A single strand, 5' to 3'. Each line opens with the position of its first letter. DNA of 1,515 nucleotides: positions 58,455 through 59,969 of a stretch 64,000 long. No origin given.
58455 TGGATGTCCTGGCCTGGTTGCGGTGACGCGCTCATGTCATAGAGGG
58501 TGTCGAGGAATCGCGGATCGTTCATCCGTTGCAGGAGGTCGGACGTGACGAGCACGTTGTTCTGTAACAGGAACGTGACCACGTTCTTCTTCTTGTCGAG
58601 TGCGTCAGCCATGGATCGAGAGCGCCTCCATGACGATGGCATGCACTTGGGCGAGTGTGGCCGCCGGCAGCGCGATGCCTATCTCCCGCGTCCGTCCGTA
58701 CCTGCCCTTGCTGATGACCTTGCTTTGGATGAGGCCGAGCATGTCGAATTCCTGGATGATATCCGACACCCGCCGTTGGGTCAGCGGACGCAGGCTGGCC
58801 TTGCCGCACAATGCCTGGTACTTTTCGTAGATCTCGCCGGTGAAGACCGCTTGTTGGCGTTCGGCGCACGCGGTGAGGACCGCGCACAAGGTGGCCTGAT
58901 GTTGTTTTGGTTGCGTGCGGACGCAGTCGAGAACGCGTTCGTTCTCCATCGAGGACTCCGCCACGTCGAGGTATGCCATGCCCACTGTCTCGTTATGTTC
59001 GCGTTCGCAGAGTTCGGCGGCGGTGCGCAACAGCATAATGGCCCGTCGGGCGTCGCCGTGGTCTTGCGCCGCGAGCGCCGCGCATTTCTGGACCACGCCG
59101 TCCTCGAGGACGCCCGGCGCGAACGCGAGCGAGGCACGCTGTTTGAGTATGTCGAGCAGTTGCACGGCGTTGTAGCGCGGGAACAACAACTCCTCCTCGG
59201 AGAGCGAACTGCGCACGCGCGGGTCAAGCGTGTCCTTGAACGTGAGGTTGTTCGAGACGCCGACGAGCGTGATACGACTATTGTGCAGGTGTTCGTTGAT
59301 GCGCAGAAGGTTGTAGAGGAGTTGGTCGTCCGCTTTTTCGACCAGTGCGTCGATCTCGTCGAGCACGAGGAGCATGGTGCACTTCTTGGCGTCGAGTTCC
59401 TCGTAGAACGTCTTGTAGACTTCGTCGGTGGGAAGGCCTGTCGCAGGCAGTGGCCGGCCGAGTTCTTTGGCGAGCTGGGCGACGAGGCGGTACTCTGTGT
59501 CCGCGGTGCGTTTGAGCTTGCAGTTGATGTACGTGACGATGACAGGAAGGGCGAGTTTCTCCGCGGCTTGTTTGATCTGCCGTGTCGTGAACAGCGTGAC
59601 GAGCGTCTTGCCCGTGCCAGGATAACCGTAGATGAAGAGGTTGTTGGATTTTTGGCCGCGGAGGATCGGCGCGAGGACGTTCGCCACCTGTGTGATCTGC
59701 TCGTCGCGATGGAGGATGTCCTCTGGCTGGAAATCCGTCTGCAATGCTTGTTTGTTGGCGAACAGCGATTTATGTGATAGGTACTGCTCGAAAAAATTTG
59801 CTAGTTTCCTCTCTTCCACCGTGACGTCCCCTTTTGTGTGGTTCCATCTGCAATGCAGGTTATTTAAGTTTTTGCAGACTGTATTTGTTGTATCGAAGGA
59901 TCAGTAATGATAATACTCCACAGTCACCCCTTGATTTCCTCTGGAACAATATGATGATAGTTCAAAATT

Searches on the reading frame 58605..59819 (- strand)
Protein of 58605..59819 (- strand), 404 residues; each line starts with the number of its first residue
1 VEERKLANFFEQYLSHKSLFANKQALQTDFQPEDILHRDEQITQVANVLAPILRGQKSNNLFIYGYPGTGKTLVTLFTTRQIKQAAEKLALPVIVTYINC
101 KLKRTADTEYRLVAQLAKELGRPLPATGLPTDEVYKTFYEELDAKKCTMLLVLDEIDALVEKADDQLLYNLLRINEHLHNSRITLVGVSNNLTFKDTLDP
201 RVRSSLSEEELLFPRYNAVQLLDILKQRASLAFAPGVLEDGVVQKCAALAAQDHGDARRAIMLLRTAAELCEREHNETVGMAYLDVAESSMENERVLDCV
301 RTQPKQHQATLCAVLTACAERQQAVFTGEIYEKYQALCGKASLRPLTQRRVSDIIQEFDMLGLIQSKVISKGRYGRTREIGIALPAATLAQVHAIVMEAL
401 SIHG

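Call 9: search_protein_families(library=pfam, proteins=[window:58605-59819:-])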
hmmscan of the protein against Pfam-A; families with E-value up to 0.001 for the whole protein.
window:58605-59819:- (404 aa): 9 families
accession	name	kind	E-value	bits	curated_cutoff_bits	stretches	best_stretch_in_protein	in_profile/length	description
PF09079.17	Cdc6_C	-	2.6e-26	91.9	25.1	1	298-387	1-91/96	CDC6, C terminal winged helix domain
PF22703.2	Cdc6_lid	-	2.2e-22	79.1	27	1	223-287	2-66/68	Cdc6 AAA+ ATPase-type lid domain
PF13401.12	AAA_22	-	7.3e-13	49.4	27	1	59-189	6-124/130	AAA domain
PF13191.12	AAA_16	-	1.4e-11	45.6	32.6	1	37-177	4-161/167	AAA ATPase domain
PF00004.35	AAA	-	5.9e-08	33.7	21.2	1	62-213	2-129/131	ATPase family associated with various cellular activities (AAA)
PF22606.2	Cdc6-ORC-like_ATPase_lid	-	3.3e-06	27.4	27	1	216-274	1-59/60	Cdc6/ORC-like, ATPase lid domain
PF05621.17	TniB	-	9.8e-06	25.6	22.4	1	48-190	25-164/189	Bacterial TniB protein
PF01637.24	ATPase_2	-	3.2e-05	24.3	33.2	1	49-181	11-145/225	ATPase domain predominantly from Archaea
PF24883.2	NPHP3_N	-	0.00033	21.3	24.8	0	56-146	20-102/164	Nephrocystin 3, N-terminal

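Call 12: find_related_loci(query=window:58605-59819:-, collection=genome_contigs, flank=6000)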
Query window:58605-59819:- (404 aa) in genome_contigs; peptide patterns used: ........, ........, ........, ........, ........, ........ (x = any residue, [..] = any of these).
336 stretches matched a pattern; 217 encode a relative of the query (tblastn E <= 1e-3); the best 80 are kept; 80 distinct loci.
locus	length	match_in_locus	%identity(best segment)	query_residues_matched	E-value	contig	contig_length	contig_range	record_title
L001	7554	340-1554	68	1-404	0e+0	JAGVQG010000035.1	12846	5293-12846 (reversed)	MAG: archaeon isolate DeMMO3_20 c_000000032251, whole genome shotgun sequence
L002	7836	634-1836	51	1-400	3e-135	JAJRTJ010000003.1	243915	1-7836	MAG: archaeon isolate Dive96_bin1.432 k141_3801776, whole genome shotgun sequence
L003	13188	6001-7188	51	6-400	3e-134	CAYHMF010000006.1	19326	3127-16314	MAG TPA_asm: Candidatus Woesearchaeota archaeon isolate ERP119705_co13_638 genome assembly, contig: NODE_3530_length_193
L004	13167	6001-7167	50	18-401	1e-133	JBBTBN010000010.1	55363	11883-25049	MAG: Nanoarchaeota archaeon isolate H52-bin015_1 H52_bin015_1_000000000010, whole genome shotgun sequence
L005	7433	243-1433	49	5-401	2e-132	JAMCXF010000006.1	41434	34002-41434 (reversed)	MAG: Candidatus Pacearchaeota archaeon isolate FK_Sedi_B_Bin.435 NODE_2542_length_41434_cov_6.17673, whole genome shotgu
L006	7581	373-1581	50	1-400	3e-132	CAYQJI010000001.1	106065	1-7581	MAG TPA_asm: Candidatus Woesearchaeota archaeon isolate binchicken_co135_178 genome assembly, contig: NODE_433_length_10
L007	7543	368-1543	50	14-404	2e-132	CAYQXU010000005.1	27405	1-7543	MAG TPA_asm: Candidatus Woesearchaeota archaeon isolate SRP269290_co8_161 genome assembly, contig: NODE_220_length_27405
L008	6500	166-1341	50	5-396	4e-132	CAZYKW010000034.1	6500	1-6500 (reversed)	MAG TPA_asm: Candidatus Woesearchaeota archaeon isolate binchicken_co334_135 genome assembly, contig: NODE_23408_length_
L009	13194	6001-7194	51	5-401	1e-131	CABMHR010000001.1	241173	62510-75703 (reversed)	uncultured archaeon isolate LFW-273_1 genome assembly, contig: LFW2731_1, whole genome shotgun sequence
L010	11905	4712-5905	49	5-401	1e-131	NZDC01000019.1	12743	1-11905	MAG: Candidatus Pacearchaeota archaeon isolate ARS1126 MHASMcontig_174020, whole genome shotgun sequence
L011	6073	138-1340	50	5-400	9e-132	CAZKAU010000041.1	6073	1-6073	MAG TPA_asm: Candidatus Woesearchaeota archaeon isolate binchicken_co224_164 genome assembly, contig: NODE_15229_length_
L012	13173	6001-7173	50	14-401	5e-131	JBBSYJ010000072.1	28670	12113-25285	MAG: Nanoarchaeota archaeon isolate H32-bin101_1 H32_bin101_1_000000000072, whole genome shotgun sequence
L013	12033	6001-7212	48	1-403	3e-131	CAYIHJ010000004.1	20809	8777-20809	MAG TPA_asm: Candidatus Woesearchaeota archaeon isolate ERP119705_co22_52 genome assembly, contig: NODE_2057_length_2080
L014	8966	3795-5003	49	1-400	8e-131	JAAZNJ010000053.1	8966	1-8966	MAG: Candidatus Woesearchaeota archaeon isolate AS27yjCOA_155 134828_AS27, whole genome shotgun sequence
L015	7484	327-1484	51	18-401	5e-131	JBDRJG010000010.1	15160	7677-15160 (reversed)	MAG: Candidatus Iainarchaeum archaeon isolate MEGAHIT-group-1.632 k141_10762659, whole genome shotgun sequence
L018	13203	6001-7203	49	5-404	2e-130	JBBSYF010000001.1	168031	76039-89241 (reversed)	MAG: Nanoarchaeota archaeon isolate H52-bin004_1 H52_bin004_1_000000000001, whole genome shotgun sequence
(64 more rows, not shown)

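Call 13: find_homologous_proteins(query=window:58605-59819:-, max_evalue=1e-40)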
Query window:58605-59819:- (404 aa): 7999 proteins with E <= 1e-40 among 8000 candidates; the best 120 are listed.
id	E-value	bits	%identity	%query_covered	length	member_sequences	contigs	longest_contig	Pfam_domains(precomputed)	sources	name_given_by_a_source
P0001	1.4e-261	885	100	100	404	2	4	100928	PF22703.3,PF22606.3,PF00004.36,PF13401.13,PF05621.18,PF09079.18,PF13191.13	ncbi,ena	-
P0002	5.1e-181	620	68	100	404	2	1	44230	PF22703.3,PF24883.3,PF05729.19,PF00004.36,PF13401.13,PF01637.25,PF05621.18,PF09079.18,PF13191.13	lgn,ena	-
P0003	4.3e-180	617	68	100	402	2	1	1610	PF22703.3,PF00004.36,PF13401.13,PF01637.25,PF05621.18,PF09079.18,PF13191.13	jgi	-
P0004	1.1e-177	609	68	100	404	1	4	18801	PF22703.3,PF13401.13,PF05621.18,PF09079.18,PF13191.13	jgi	jgi:cell division control protein 6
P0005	4.0e-176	604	68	100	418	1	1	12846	PF22703.3,PF00004.36,PF13401.13,PF01637.25,PF05621.18,PF09079.18,PF13191.13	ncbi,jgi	jgi:cell division control protein 6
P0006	6.5e-175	600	66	100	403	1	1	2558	PF22703.3,PF00004.36,PF13401.13,PF01637.25,PF05621.18,PF09079.18,PF13191.13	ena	-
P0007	1.4e-172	592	67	100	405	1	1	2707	PF22703.3,PF00004.36,PF13401.13,PF01637.25,PF05621.18,PF09079.18,PF13191.13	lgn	-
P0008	4.8e-166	570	65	98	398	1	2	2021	PF22703.3,PF05729.19,PF00004.36,PF13401.13,PF01637.25,PF05621.18,PF09079.18,PF13191.13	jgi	jgi:cell division control protein 6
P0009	2.3e-163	562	61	100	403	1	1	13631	PF22703.3,PF00004.36,PF13401.13,PF05621.18,PF09079.18,PF13191.13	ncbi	-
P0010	4.2e-159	548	63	99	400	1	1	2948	PF22703.3,PF22606.3,PF00004.36,PF13401.13,PF01637.25,PF05621.18,PF09079.18,PF13191.13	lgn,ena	-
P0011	1.2e-158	546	67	89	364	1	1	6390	PF22703.3,PF22606.3,PF00004.36,PF13401.13,PF01637.25,PF05621.18,PF09079.18,PF13191.13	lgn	-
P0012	2.3e-158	545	61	100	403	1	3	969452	PF22703.3,PF24883.3,PF22606.3,PF00004.36,PF13401.13,PF01637.25,PF05621.18,PF09079.18,PF13191.13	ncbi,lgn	-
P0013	6.5e-157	540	62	100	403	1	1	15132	PF22703.3,PF24883.3,PF00004.36,PF13401.13,PF01637.25,PF05621.18,PF09079.18,PF13191.13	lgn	-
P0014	6.8e-157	540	62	100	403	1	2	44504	PF22703.3,PF24883.3,PF05729.19,PF00004.36,PF13401.13,PF01637.25,PF05621.18,PF09079.18,PF13191.13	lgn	-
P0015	2.0e-156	539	62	100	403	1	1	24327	PF22703.3,PF24883.3,PF22606.3,PF00004.36,PF13401.13,PF01637.25,PF05621.18,PF09079.18,PF13191.13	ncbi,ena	-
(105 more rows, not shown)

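Call 23: search_protein_families(library=pfam, proteins=[L018:3425-4285:-, L018:4327-4596:-, L018:4710-5120:-, L018:5198-5458:-, L012:3615-4415:-], max_evalue=0.01)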
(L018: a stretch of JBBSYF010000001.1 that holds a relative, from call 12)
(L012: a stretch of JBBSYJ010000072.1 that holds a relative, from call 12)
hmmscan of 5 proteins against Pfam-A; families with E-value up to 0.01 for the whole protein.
L018:3425-4285:- (286 aa): 4 families
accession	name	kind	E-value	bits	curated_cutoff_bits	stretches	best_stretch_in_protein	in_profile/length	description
PF13412.12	HTH_24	-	0.0011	18.9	21.9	1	227-251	22-46/48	Winged helix-turn-helix DNA-binding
PF10481.14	CENP-F_N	-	0.0012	19.1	37.7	1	14-94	39-118/304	Cenp-F N-terminal domain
PF08279.18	HTH_11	-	0.0034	17.7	25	1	228-257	21-50/55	HTH domain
PF13730.12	HTH_36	-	0.0037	17.5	25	1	201-251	2-54/55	Helix-turn-helix domain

L018:4327-4596:- (89 aa): 2 families
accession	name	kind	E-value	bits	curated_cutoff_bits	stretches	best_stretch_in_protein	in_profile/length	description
PF18662.7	HTH_56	-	0.0072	16.8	26.2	1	25-72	46-95/111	Cch helix turn helix domain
PF22979.2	HTH_69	-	0.0082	16.5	27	1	14-61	14-61/69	Winged helix-turn-helix domain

L018:4710-5120:- (136 aa): 0 families

L018:5198-5458:- (86 aa): 1 family
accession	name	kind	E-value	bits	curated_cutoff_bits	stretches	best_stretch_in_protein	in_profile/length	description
PF05239.21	PRC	-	3.8e-08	33.6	21.2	1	9-81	7-72/78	PRC-barrel domain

L012:3615-4415:- (266 aa): 3 families
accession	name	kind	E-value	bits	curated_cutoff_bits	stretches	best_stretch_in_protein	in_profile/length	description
PF01325.25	Fe_dep_repress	-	0.001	19.7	26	1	189-230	9-50/60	Iron dependent repressor, N-terminal DNA binding domain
PF13730.12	HTH_36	-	0.0031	17.7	25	1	181-231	2-54/55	Helix-turn-helix domain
PF14493.12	HTH_40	-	0.0053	17.5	27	0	205-255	15-65/89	Helix-turn-helix domain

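Call 25: find_encoding_contigs(protein=P0001, flank=10000, max_places=4)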
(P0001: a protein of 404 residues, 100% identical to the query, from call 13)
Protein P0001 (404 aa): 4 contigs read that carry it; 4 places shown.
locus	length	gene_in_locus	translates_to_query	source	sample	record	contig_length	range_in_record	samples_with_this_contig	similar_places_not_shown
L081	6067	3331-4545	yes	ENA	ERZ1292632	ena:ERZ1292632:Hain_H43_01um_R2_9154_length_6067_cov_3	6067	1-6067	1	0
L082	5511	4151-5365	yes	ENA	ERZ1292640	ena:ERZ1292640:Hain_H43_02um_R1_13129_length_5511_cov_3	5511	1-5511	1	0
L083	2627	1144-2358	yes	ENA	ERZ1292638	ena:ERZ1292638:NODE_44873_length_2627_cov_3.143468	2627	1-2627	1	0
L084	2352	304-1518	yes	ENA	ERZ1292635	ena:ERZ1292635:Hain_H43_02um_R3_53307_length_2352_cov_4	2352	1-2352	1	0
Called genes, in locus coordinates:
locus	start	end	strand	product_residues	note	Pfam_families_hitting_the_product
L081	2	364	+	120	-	?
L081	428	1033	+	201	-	-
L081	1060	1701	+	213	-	PF02002:TFIIE_alpha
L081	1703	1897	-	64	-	-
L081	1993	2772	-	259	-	PF01978:TrmB, PF11495:TrmB_EBD_N (weak), PF13091:PLDc_2 (weak)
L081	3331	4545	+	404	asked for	PF05621:TniB (weak), PF13191:AAA_16, PF00004:AAA (weak), PF13401:AAA_22, PF22606:Cdc6-ORC-like_ATPase_lid (weak), PF22703:Cdc6_lid, PF09079:WHD_Cdc6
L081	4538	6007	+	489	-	PF01336:tRNA_anti-codon (weak), PF00149:Metallophos, PF04042:DNA_pol_E_B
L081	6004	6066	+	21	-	?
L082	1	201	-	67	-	?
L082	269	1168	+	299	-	PF23023:Anti-Pycsar_Apyc1, PF00753:Lactamase_B, PF12706:Lactamase_B_2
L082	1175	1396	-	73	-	PF00808:CBFD_NFYB_HMF, PF00125:Histone (weak)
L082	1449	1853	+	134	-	PF01870:Hjc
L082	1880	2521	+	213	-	PF02002:TFIIE_alpha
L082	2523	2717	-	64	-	-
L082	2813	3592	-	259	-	PF01978:TrmB, PF11495:TrmB_EBD_N (faint), PF13091:PLDc_2 (weak)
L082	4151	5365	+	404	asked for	PF05621:TniB (weak), PF13191:AAA_16, PF00004:AAA (weak), PF13401:AAA_22, PF22606:Cdc6-ORC-like_ATPase_lid (weak), PF22703:Cdc6_lid, PF09079:WHD_Cdc6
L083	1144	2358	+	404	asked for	PF05621:TniB (weak), PF13191:AAA_16, PF00004:AAA (weak), PF13401:AAA_22, PF22606:Cdc6-ORC-like_ATPase_lid (weak), PF22703:Cdc6_lid, PF09079:WHD_Cdc6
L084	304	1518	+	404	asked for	PF05621:TniB (weak), PF13191:AAA_16, PF00004:AAA (weak), PF13401:AAA_22, PF22606:Cdc6-ORC-like_ATPase_lid (weak), PF22703:Cdc6_lid, PF09079:WHD_Cdc6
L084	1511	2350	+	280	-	?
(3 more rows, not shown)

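Call 26: find_encoding_contigs(protein=P0002, flank=5000, max_places=2)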
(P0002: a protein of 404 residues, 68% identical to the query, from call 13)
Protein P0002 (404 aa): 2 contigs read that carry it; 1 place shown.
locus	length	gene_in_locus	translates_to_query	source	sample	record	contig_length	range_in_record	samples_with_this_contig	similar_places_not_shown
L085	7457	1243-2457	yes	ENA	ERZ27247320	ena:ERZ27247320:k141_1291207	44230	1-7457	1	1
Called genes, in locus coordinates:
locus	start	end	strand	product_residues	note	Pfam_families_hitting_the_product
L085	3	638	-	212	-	?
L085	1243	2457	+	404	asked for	PF01637:ATPase_2 (weak), PF05621:TniB (weak), PF13191:AAA_16, PF24883:NPHP3_N (faint), PF00004:AAA, PF13401:AAA_22, PF22703:Cdc6_lid, PF09079:WHD_Cdc6, +1 more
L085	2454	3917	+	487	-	PF01336:tRNA_anti-codon (weak), PF00149:Metallophos, PF04042:DNA_pol_E_B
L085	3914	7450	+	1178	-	PF03833:PolC_DP2_N, PF24844:PolC_DP2_central, PF24846:PolC_DP2_cat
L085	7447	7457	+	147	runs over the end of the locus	-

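Call 38: search_solved_structures(query=window:58605-59819:-, max_evalue=1e-10, show_alignments=2)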
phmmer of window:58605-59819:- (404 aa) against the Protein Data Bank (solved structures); distinct sequences matched with E-value up to 1e-10: 17.
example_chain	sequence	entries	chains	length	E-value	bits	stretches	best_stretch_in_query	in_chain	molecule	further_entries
2qby_A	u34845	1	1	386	1.3e-98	333.8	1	17-385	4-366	Cell division control protein 6 homolog 1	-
2v1u_A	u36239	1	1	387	1.6e-87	297.2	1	18-390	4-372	CELL DIVISION CONTROL PROTEIN 6 HOMOLOG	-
2qby_B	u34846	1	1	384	1.5e-38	136.1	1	46-381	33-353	Cell division control protein 6 homolog 3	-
8rwv_F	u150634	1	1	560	1.7e-24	89.9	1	30-276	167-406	Cell division control protein 6 homolog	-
8s0e_G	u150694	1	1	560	1.7e-24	89.8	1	30-276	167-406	Cell division control protein 6 homolog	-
7jgr_G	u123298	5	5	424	1e-21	80.7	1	20-277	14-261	Cell division control protein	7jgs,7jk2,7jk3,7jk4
1w5s_A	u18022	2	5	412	3.4e-21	79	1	18-398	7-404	ORIGIN RECOGNITION COMPLEX SUBUNIT 2 ORC2 | ORC2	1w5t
1fnn_A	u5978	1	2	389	9.9e-21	77.5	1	26-396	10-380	CELL DIVISION CONTROL PROTEIN 6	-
5uj7_A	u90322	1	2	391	1.3e-18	70.5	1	26-344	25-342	Origin recognition complex subunit 1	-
7jpo_A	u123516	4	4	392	1.3e-18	70.4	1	26-344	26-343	Origin recognition complex subunit 1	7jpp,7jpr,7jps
5ujm_A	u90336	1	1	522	2.8e-18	69.4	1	26-344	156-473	Origin recognition complex subunit 1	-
7ctf_A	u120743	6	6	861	9.5e-18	67.7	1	26-344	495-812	Origin recognition complex subunit 1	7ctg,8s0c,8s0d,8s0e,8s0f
8rwv_A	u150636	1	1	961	1.2e-17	67.4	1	26-344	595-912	Origin recognition complex subunit 1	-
4xgc_A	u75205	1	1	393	3.8e-14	55.8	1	22-333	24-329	Origin recognition complex subunit 1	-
7jgr_A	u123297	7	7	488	7.1e-14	54.9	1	22-333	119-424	Origin recognition complex subunit 1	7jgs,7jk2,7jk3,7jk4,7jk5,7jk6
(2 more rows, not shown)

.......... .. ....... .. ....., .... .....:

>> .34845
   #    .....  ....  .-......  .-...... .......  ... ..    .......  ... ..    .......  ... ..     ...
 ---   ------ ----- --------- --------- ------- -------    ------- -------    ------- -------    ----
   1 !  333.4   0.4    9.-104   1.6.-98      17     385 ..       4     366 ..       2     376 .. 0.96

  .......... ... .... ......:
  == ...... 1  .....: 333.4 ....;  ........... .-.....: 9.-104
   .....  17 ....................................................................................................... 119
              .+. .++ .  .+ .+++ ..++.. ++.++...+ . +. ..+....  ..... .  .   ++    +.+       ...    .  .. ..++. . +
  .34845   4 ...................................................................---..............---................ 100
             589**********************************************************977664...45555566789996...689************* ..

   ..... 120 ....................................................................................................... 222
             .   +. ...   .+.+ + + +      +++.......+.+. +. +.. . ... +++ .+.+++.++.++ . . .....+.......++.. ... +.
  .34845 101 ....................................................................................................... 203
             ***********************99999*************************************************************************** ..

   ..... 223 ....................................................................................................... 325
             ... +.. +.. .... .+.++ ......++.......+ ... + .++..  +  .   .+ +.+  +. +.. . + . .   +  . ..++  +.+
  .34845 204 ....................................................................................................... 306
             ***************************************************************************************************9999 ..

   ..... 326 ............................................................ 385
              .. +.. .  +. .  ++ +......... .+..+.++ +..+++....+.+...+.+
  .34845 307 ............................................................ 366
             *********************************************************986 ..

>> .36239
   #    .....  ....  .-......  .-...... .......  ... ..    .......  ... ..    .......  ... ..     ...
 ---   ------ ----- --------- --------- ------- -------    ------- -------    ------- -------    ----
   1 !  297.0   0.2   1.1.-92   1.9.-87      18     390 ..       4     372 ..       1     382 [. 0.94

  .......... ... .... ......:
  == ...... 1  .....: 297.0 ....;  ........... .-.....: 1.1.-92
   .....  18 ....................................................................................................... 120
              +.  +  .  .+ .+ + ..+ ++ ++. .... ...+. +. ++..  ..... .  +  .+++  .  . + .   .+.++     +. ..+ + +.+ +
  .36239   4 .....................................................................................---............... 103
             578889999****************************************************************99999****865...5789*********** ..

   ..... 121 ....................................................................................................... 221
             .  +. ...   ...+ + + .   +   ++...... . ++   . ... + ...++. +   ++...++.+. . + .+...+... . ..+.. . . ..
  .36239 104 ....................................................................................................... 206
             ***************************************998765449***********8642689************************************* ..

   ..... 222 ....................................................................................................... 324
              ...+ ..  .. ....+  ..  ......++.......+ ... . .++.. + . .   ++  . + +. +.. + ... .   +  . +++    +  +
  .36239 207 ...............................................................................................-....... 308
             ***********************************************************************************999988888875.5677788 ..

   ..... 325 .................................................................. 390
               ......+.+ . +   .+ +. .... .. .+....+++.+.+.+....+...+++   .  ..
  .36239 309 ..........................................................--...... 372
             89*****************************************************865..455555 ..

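Call 54: find_encoding_contigs(protein=P0012, flank=4000, max_places=1)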
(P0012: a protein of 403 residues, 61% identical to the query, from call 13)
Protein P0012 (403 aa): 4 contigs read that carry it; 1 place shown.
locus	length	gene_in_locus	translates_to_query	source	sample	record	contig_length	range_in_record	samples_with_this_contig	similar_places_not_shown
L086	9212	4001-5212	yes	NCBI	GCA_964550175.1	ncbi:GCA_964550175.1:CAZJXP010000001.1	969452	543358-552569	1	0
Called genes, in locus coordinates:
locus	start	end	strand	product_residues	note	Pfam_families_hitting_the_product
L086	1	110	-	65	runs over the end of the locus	PF00808:CBFD_NFYB_HMF, PF00125:Histone (weak)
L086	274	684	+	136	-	PF01870:Hjc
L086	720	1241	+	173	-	PF02002:TFIIE_alpha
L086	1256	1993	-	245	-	PF01008:IF-2B (weak)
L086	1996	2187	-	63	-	-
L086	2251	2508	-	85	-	-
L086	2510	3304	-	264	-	PF01978:TrmB, PF13091:PLDc_2 (weak)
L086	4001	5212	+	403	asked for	PF05621:TniB (weak), PF01637:ATPase_2, PF13191:AAA_16, PF00004:AAA (weak), PF13401:AAA_22, PF22606:Cdc6-ORC-like_ATPase_lid (weak), PF22703:Cdc6_lid, PF09079:WHD_Cdc6, +1 more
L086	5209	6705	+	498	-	PF00149:Metallophos (weak), PF04042:DNA_pol_E_B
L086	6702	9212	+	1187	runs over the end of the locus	PF03833:PolC_DP2_N, PF24844:PolC_DP2_central, PF24846:PolC_DP2_cat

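Call 55: find_encoding_contigs(protein=P0009, flank=4000, max_places=1)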
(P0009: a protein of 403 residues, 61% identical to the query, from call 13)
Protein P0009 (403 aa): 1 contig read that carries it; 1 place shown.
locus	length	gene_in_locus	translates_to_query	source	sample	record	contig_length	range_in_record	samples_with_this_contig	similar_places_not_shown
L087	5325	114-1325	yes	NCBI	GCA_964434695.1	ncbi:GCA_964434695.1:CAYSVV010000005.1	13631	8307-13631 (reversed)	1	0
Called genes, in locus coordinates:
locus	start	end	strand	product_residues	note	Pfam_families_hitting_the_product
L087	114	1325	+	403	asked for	PF05621:TniB (weak), PF13191:AAA_16, PF00004:AAA (weak), PF13401:AAA_22, PF22703:Cdc6_lid, PF09079:WHD_Cdc6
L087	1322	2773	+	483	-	PF01336:tRNA_anti-codon, PF00149:Metallophos, PF04042:DNA_pol_E_B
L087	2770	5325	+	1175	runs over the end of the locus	PF03833:PolC_DP2_N, PF24844:PolC_DP2_central, PF24846:PolC_DP2_cat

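Call 56: find_encoding_contigs(protein=P0004, flank=4000, max_places=1)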
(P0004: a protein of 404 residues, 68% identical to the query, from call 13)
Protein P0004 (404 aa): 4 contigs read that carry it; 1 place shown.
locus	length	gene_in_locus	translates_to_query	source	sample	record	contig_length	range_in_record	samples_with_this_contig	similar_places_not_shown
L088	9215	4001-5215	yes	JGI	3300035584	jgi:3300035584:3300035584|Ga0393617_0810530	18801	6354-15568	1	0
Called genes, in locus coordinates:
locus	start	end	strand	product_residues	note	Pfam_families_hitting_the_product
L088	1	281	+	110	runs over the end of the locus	-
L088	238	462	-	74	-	PF00125:Histone (weak), PF15511:CENP-T_C (weak), PF00808:CBFD_NFYB_HMF, PF15630:CENP-S (weak)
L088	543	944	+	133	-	PF01870:Hjc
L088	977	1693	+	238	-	PF02002:TFIIE_alpha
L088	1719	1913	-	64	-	-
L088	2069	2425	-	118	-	-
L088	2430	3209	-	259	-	PF01978:TrmB, PF11495:TrmB_EBD_N, PF13091:PLDc_2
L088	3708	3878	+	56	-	-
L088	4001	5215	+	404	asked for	PF05621:TniB (weak), PF13191:AAA_16, PF13401:AAA_22, PF22703:Cdc6_lid, PF09079:WHD_Cdc6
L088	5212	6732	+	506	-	PF00149:Metallophos, PF04042:DNA_pol_E_B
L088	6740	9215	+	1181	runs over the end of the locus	PF03833:PolC_DP2_N, PF24844:PolC_DP2_central, PF24846:PolC_DP2_cat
